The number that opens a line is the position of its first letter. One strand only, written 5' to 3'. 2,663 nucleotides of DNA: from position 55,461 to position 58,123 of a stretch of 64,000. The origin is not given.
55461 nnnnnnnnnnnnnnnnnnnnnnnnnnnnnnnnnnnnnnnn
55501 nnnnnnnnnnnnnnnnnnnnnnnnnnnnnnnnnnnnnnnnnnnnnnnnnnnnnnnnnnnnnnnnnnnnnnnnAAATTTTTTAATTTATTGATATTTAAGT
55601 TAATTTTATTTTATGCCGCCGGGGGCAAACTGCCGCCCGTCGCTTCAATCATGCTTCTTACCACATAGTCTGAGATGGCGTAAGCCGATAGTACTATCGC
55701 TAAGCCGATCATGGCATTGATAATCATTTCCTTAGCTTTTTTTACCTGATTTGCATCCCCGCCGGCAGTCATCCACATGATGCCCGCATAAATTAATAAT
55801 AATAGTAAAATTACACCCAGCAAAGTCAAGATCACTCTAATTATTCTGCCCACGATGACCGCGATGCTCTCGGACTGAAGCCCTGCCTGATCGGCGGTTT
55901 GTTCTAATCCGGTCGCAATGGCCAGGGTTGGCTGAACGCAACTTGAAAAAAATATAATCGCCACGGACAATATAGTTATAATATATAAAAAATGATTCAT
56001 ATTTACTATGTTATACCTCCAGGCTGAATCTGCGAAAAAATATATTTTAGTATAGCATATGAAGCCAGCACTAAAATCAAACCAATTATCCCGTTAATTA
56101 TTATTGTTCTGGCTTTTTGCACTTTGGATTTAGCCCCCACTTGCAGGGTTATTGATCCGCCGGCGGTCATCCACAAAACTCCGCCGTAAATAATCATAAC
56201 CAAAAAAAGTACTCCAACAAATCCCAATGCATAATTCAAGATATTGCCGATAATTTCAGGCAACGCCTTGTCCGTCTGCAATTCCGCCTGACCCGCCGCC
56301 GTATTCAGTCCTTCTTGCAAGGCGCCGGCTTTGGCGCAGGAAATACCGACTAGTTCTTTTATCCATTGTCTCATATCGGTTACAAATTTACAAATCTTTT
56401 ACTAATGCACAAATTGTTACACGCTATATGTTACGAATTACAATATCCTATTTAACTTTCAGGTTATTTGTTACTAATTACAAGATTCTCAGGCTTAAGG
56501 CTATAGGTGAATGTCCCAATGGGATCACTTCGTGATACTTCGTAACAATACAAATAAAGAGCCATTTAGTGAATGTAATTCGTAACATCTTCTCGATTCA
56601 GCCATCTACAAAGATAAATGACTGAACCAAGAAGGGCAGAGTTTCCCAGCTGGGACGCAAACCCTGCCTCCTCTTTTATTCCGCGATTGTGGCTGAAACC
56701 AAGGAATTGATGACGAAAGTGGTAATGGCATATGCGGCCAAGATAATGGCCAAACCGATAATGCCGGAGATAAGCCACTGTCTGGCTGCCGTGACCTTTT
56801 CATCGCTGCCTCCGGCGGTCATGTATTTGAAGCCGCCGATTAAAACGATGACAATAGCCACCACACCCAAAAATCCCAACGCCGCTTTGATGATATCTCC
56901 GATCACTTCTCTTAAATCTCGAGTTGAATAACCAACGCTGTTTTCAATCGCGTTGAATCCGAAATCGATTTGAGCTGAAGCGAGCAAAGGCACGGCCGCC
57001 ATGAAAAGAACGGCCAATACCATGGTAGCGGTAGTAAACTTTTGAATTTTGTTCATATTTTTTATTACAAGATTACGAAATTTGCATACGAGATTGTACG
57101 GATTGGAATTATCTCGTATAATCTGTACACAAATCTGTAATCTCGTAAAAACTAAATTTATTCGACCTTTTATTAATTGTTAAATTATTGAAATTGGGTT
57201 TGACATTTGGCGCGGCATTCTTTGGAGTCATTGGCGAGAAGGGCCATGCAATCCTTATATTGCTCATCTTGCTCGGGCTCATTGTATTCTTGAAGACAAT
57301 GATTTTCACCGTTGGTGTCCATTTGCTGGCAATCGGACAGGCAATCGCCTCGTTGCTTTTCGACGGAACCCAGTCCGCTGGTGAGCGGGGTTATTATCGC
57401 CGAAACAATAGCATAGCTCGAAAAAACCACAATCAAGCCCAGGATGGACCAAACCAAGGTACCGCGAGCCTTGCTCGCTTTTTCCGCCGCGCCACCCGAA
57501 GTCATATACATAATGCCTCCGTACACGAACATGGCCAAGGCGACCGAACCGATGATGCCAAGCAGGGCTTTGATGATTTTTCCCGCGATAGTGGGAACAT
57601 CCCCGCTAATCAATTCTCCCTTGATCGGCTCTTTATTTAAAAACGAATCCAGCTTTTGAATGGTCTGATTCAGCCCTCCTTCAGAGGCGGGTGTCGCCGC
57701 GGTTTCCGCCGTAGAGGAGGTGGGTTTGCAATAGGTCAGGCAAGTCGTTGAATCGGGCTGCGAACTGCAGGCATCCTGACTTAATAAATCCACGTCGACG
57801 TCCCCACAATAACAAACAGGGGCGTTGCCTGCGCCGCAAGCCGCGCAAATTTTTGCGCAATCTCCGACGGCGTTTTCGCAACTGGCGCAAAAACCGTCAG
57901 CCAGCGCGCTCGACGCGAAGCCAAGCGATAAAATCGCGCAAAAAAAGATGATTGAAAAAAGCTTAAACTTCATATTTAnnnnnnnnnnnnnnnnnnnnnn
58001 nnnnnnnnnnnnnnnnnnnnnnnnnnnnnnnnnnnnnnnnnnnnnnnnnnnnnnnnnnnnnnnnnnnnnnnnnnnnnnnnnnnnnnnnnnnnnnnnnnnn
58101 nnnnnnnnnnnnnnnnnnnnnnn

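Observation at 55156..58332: Tandem array of six divergent VirB2/TrbC-like pilin paralogs, one with Cys-rich extensions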

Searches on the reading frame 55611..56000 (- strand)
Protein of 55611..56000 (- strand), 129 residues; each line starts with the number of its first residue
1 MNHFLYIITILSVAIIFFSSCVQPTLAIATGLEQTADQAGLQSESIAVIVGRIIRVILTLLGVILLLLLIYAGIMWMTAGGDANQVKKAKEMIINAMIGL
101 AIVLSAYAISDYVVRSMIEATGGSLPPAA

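Call 3: search_protein_families(library=pfam, proteins=[window:55611-56000:-], max_evalue=1)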
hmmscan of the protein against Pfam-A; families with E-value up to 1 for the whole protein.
window:55611-56000:- (129 aa): 6 families
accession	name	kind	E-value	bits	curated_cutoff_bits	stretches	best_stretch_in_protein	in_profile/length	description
PF18895.5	T4SS_pilin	-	4.4e-08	33.5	26.6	1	44-113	3-71/71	Type IV secretion system pilin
PF15164.11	WBS28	-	0.0061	16.4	27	1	13-100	38-124/267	Williams-Beuren syndrome chromosomal region 28 protein homologue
PF04290.18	DctQ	-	0.029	14.7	28.3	1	50-115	61-128/132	Tripartite ATP-independent periplasmic transporters, DctQ component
PF10110.14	GPDPase_memb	-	0.23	10.6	29.6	1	5-104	217-314/321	Membrane domain of glycerophosphoryl diester phosphodiesterase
PF10267.14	Tmemb_cc2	-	0.32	10.6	32.8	1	34-74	329-369/397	Predicted transmembrane and coiled-coil 2 protein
PF19607.4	DUF6112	-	0.56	10.5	25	1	52-102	18-69/88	Family of unknown function (DUF6112)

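Call 4: search_protein_families(library=ncbifam, proteins=[window:55611-56000:-], max_evalue=1)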
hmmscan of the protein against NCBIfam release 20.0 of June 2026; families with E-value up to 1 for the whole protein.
window:55611-56000:- (129 aa): 4 families
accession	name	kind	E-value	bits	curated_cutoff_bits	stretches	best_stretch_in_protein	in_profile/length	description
NF045849.1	ICE_MMCAP2_0565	equivalog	7e-08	32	40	1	44-113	7-76/80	Mbov_0395 family pilin-like conjugal transfer protein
NF046002.1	MAG3450_fam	equivalog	0.02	15.1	70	1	63-110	6-52/121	MAG3450 family membrane protein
NF033218.1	anchor_AmaP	equivalog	0.55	10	55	1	51-109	2-62/166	alkaline shock response membrane anchor protein AmaP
NF006283.1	PRK08455.1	equivalog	0.66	9.6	187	1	56-90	19-53/182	flagellar basal body-associated protein FliL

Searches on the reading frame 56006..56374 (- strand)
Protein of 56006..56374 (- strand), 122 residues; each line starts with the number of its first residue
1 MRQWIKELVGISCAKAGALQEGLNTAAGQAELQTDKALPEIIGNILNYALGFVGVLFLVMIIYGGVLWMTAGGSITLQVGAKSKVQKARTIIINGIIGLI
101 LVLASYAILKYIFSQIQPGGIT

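Call 3: search_protein_families(library=pfam, proteins=[window:56006-56374:-], max_evalue=1)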
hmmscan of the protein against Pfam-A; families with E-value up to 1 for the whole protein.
window:56006-56374:- (122 aa): 3 families
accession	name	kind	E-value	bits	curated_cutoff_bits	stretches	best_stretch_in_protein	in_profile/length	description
PF18895.5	T4SS_pilin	-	3.1e-08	34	26.6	1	35-112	2-71/71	Type IV secretion system pilin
PF20563.3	DUF6773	-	0.075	13.3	27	1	55-111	52-107/163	Family of unknown function (DUF6773)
PF03929.21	PepSY_TM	-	0.19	12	28.8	1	48-74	136-162/295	PepSY-associated TM region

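Call 4: search_protein_families(library=ncbifam, proteins=[window:56006-56374:-], max_evalue=1)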
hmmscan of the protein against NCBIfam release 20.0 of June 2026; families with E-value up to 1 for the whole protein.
window:56006-56374:- (122 aa): 1 family
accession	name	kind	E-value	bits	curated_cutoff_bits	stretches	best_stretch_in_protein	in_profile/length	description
NF045849.1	ICE_MMCAP2_0565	equivalog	0.47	10.2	40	0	41-115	12-79/80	Mbov_0395 family pilin-like conjugal transfer protein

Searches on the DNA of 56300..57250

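Call 73: search_rna_families(source=window, start=56300, end=57250, threshold=evalue, max_evalue=1)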
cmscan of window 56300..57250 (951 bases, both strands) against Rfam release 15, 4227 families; matches with E-value up to 1: 2.
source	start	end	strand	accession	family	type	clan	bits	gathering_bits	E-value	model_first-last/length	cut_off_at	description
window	56622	56679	-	RF03725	mir-7094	Gene; miRNA;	-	21.3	90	0.11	1-60/60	no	mir-7094 microRNA precursor family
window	56805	56889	-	RF01797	fstAT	Gene; antitoxin;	-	20.7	72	0.66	1-94/94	no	Fst antitoxin sRNA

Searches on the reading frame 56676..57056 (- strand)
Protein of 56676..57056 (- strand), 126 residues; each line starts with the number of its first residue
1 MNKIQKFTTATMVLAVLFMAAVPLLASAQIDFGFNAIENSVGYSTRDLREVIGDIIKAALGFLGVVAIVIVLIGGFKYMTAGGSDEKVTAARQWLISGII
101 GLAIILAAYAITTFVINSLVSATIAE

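Call 3: search_protein_families(library=pfam, proteins=[window:56676-57056:-], max_evalue=1)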
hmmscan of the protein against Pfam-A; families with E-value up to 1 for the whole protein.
window:56676-57056:- (126 aa): 4 families
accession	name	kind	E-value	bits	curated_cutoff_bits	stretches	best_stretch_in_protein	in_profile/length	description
PF18895.5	T4SS_pilin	-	7.6e-11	42.4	26.6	1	46-115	3-71/71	Type IV secretion system pilin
PF04956.18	TrbC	-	9e-05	23.1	27.9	1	1-113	1-96/98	TrbC/VIRB2 pilin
PF05987.18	DUF898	-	0.026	14.1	28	1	7-123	134-248/336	Bacterial protein of unknown function (DUF898)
PF04290.18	DctQ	-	0.081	13.3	28.3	1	10-116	26-127/132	Tripartite ATP-independent periplasmic transporters, DctQ component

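Call 4: search_protein_families(library=ncbifam, proteins=[window:56676-57056:-], max_evalue=1)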
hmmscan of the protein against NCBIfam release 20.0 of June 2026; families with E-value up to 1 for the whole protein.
window:56676-57056:- (126 aa): 2 families
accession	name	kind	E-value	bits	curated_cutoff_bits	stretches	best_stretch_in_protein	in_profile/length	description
NF045849.1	ICE_MMCAP2_0565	equivalog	2.4e-08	33.6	40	1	49-118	10-79/80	Mbov_0395 family pilin-like conjugal transfer protein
NF033218.1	anchor_AmaP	equivalog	0.8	9.5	55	0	1-73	1-63/166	alkaline shock response membrane anchor protein AmaP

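Call 64: predict_structure(alignment_id=A5)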
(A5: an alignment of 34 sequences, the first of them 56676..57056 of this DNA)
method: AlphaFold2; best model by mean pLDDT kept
length: 126 residues; sequences in the alignment: 34
mean_pLDDT: 82.0   pTM: 0.57
mean pLDDT of the five models: 82.0, 80.3, 78.5, 77.7, 77.2
residues with pLDDT >= 90: 57; 70-90: 42; 50-70: 26; < 50: 1
segments of 3 or more residues with pLDDT < 50: none
pLDDT, mean of each block of 10 residues (from residue 1): 71 80 61 51 70 88 92 96 96 96 95 90 81
secondary structure, 60 per line:
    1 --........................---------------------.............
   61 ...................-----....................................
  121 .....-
elements in order: H3-26 H48-79 H85-125

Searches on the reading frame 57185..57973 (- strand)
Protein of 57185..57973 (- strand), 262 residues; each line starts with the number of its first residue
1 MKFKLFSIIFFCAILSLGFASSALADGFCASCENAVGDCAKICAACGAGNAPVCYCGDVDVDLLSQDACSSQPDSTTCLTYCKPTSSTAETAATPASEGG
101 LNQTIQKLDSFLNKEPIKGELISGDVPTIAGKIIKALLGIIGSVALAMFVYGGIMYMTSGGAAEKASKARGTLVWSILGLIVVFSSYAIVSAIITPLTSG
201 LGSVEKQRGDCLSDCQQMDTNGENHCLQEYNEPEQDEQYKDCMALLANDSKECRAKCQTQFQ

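Call 3: search_protein_families(library=pfam, proteins=[window:57185-57973:-], max_evalue=1)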
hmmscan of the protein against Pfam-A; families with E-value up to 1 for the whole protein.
window:57185-57973:- (262 aa): 4 families
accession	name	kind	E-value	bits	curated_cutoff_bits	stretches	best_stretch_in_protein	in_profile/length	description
PF18895.5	T4SS_pilin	-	1.7e-10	41.3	26.6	1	126-193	5-71/71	Type IV secretion system pilin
PF04956.18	TrbC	-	0.0082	16.8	27.9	1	126-193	37-98/98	TrbC/VIRB2 pilin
PF04290.18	DctQ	-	0.061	13.7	28.3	1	113-195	44-128/132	Tripartite ATP-independent periplasmic transporters, DctQ component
PF23396.1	DUF7103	-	0.22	11.9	27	1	136-182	29-75/159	Family of unknown function (DUF7103)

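Call 4: search_protein_families(library=ncbifam, proteins=[window:57185-57973:-], max_evalue=1)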
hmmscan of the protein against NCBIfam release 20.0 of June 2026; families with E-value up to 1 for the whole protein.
window:57185-57973:- (262 aa): 2 families
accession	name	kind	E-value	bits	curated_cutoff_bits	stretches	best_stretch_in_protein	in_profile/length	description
NF045849.1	ICE_MMCAP2_0565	equivalog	9.1e-06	25.3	40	1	128-194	11-77/80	Mbov_0395 family pilin-like conjugal transfer protein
NF038392.1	div_DrpB_YedR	equivalog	0.88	9.9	50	1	118-158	42-81/86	cell division protein DrpB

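Call 12: find_encoding_contigs(protein=window:57185-57973:-, flank=10000, max_places=6)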
Protein window:57185-57973:- (262 aa): 8 contigs read that carry it; 2 places shown.
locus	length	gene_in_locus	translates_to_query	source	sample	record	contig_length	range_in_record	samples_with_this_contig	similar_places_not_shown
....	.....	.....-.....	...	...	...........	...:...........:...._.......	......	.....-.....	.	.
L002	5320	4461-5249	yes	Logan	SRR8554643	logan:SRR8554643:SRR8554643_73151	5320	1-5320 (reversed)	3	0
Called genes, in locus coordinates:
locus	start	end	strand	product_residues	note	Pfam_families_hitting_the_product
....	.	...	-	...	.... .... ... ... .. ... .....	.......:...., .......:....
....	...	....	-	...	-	-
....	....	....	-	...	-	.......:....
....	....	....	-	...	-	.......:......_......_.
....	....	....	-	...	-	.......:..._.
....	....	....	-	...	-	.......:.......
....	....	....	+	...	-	-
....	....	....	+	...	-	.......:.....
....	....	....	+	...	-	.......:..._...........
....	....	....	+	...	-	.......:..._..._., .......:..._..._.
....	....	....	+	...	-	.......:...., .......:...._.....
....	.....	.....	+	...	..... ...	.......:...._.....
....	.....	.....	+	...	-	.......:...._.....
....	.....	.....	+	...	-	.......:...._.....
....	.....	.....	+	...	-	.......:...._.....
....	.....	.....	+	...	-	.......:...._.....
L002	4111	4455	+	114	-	PF04956:TrbC, PF18895:T4SS_pilin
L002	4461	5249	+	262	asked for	PF18895:T4SS_pilin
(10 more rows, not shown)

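Call 18: find_homologous_proteins(query=window:57185-57973:-, max_evalue=0.001)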
Query window:57185-57973:- (262 aa): 2 proteins with E <= 0.001 among 693 candidates.
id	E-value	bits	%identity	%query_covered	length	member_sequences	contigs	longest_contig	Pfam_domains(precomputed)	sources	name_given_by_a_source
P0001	7.0e-170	581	100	100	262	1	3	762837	PF18895.6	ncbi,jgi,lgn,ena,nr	ncbi:MAG TPA: pilin [Candidatus Bipolaricaulota bacterium]|nr:pilin [Candidatus Bipolaricaulota bact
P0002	2.8e-16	78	41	44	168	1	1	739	PF18895.6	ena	-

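Call 40: find_homologous_proteins(query=A2, max_evalue=0.001)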
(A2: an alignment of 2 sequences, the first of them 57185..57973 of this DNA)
Query A2 (2 sequences) (262 aa, profile of the alignment): 49 proteins with E <= 0.001 among 8000 candidates.
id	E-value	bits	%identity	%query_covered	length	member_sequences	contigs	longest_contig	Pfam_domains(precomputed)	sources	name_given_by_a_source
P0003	4.4e-153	527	38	82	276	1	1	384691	PF18895.6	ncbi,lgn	ncbi:MAG: pilin [Patescibacteria group bacterium]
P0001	2.8e-140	485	100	100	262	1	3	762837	PF18895.6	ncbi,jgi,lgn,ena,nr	ncbi:MAG TPA: pilin [Candidatus Bipolaricaulota bacterium]|nr:pilin [Candidatus Bipolaricaulota bact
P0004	1.5e-66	243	38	75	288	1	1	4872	PF18895.6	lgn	-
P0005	5.7e-57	211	45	63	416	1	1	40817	PF18895.6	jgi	-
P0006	1.1e-55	207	38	87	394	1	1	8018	PF18895.6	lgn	-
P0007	2.5e-55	206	39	100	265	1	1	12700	PF18895.6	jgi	-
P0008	7.5e-24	103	34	71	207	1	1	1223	PF18895.6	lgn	-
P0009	2.4e-22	98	42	30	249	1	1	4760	PF18895.6,PF04956.19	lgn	-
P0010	1.8e-21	95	47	29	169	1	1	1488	PF18895.6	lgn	-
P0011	4.4e-21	94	42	44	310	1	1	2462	PF18895.6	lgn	-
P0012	2.1e-20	91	38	41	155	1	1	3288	PF18895.6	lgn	-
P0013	1.1e-19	89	51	26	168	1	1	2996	PF18895.6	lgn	-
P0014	3.2e-19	87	51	28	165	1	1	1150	PF18895.6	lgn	-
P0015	8.6e-19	86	39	40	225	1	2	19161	PF18895.6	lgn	-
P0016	1.1e-18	86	48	31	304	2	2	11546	PF18895.6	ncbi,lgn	-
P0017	1.5e-18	85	51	28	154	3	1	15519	PF18895.6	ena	-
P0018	1.6e-18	85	49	27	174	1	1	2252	PF18895.6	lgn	-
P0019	1.7e-18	85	43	31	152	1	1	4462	PF18895.6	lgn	-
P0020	2.2e-18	85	48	30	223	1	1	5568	PF18895.6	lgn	-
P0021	2.3e-18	85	57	26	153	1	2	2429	PF18895.6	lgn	-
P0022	4.5e-18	84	31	75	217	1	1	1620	PF18895.6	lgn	-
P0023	5.2e-18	84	36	48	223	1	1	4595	PF18895.6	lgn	-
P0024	9.0e-18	83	36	42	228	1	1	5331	PF18895.6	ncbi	-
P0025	1.4e-17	82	50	25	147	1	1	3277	PF18895.6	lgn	-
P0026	2.3e-17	81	40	40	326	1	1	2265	PF18895.6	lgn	-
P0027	3.2e-17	81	38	40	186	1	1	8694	PF18895.6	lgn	-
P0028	1.4e-15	76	34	64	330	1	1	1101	PF18895.6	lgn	-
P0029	2.0e-15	75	46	26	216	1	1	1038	PF18895.6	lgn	-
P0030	3.4e-15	74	39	24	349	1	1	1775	PF18895.6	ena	-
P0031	3.7e-15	74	51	25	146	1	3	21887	PF18895.6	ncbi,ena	-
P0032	9.0e-15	73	32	50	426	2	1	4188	PF18895.6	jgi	-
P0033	1.3e-14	72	45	29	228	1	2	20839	PF18895.6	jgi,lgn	jgi:hypothetical protein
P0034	2.3e-14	72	45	26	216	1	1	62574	PF18895.6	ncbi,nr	ncbi:hypothetical protein IT407_04355 [Candidatus Uhrbacteria bacterium]|nr:hypothetical protein [Ca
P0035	1.1e-13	69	33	50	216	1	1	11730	PF18895.6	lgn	-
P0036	8.5e-13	66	42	20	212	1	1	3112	PF18895.6,PF04956.19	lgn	-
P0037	5.8e-11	60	40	31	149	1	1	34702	PF18895.6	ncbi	-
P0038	8.2e-11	60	34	22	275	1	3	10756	PF18895.6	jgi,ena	-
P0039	1.5e-10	59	34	22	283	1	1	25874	PF18895.6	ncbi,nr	ncbi:hypothetical protein A3J23_01210 [Candidatus Peregrinibacteria bacterium RIFCSPLOWO2_02_FULL_48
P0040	1.6e-10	59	34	22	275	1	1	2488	PF18895.6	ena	-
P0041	7.1e-10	57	28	47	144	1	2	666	PF18895.6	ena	-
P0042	1.0e-9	56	39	26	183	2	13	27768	PF18895.6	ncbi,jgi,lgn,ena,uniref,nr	ncbi:hypothetical protein COY93_03630 [Candidatus Uhrbacteria bacterium CG_4_10_14_0_8_um_filter_58_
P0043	1.0e-9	56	34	22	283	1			PF18895.6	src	-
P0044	1.2e-7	49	28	31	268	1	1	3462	PF18895.6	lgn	-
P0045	6.5e-7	47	36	26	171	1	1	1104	PF18895.6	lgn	-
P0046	6.6e-7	47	31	24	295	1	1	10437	PF18895.6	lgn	-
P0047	3.3e-6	45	38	23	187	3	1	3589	PF18895.6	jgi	-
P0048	5.5e-6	44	29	46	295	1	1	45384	PF18895.6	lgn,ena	-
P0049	3.1e-5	42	30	22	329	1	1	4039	PF18895.6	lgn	-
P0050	1.9e-4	39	34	27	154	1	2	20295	PF18895.6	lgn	-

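Call 53: predict_structure(alignment_id=A4)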
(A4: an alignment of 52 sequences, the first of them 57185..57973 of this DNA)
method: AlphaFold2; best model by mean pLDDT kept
length: 262 residues; sequences in the alignment: 52
mean_pLDDT: 72.4   pTM: 0.45
mean pLDDT of the five models: 72.4, 71.9, 71.7, 71.3, 70.3
residues with pLDDT >= 90: 94; 70-90: 59; 50-70: 41; < 50: 68
segments of 3 or more residues with pLDDT < 50: 24-32, 34-36, 38-40, 45-48, 71-104, 114-119
pLDDT, mean of each block of 10 residues (from residue 1): 80 76 49 48 49 52 51 43 39 40 50 50 69 88 93 95 95 94 92 85 84 94 93 84 95 94 83
secondary structure, 60 per line:
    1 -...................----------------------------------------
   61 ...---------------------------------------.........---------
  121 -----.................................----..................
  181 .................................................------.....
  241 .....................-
elements in order: H2-20 H103-111 H126-158 H163-229 H236-261

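Call 56: fold_search(model_id=the predicted structure, library=pdb)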
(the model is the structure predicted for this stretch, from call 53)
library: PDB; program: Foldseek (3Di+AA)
matches with E <= 10: 107; with E <= 0.001: 0
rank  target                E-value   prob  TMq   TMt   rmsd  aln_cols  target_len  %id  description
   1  8abq_B                7.4e-01  0.63  0.30  0.35   7.0       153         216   16  Structure of the SNX1-SNX5 complex, Pt derivative (released 2023-06-21)
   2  8a1g_A                1.1e+00  0.54  0.29  0.34   9.2       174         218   11  Structure of the SNX1-SNX5 complex (released 2023-06-14)
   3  6h7w_M                1.2e+00  0.47  0.32  0.36   8.8       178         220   11  Model of retromer-Vps5 complex assembled on membrane. (released 2018-09-26)
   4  4u6u_B                1.2e+00  0.21  0.21  0.20  31.2       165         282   12  Crystal Structure of the Cog5-Cog7 complex from Kluyveromyces lactis (released 2014-10-22)
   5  23as_0                1.7e+00  0.20  0.24  0.18  11.2       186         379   13  Structure of Arabidopsis SNX1 (Class l, 7-fold) (released 2026-03-18)
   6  8uoq_1                1.7e+00  0.12  0.17  0.11  29.3       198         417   14  Composite map of PIC_delta_TFIIK form2 (released 2024-10-23)
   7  8afz_A                1.8e+00  0.30  0.29  0.21   9.9       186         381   11  Architecture of the ESCPE-1 membrane coat (released 2023-06-21)
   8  9sv3_D                2.1e+00  0.51  0.25  0.28  26.4       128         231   10  Local refinement of EloB/EloC/VHL/CV2a/14-3-3zeta/ERa from pose 1 (released 2025-12-03)
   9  4fzs_B                2.1e+00  0.25  0.26  0.32   8.3       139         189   11  Structure of human SNX1 BAR domain (released 2013-07-10)
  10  8j0n_D                2.2e+00  0.23  0.20  0.33  24.0       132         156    8  cryo-EM structure of human EMC (released 2024-04-03)
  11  6iko_A                2.2e+00  0.11  0.20  0.18  10.6       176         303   11  Crystal structure of mouse GAS7cb (released 2019-10-16)
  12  5ulo_B                2.5e+00  0.38  0.22  0.25  27.5       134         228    9  Crystal Structure of 14-3-3 zeta in Complex with a Serine 124-phosphorylated TBC1D7 peptide (released 2018-01-31)
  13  2efl                  2.5e+00  0.12  0.20  0.19  11.9       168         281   14  Crystal structure of the EFC domain of formin-binding protein 17 (released 2007-05-29)
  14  4u6u_D                2.6e+00  0.12  0.21  0.19  31.5       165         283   13  Crystal Structure of the Cog5-Cog7 complex from Kluyveromyces lactis (released 2014-10-22)
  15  5ffc_B                2.6e+00  0.10  0.16  0.27  29.9       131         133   14  CopM in the Cu(II)-bound form (released 2016-09-07)
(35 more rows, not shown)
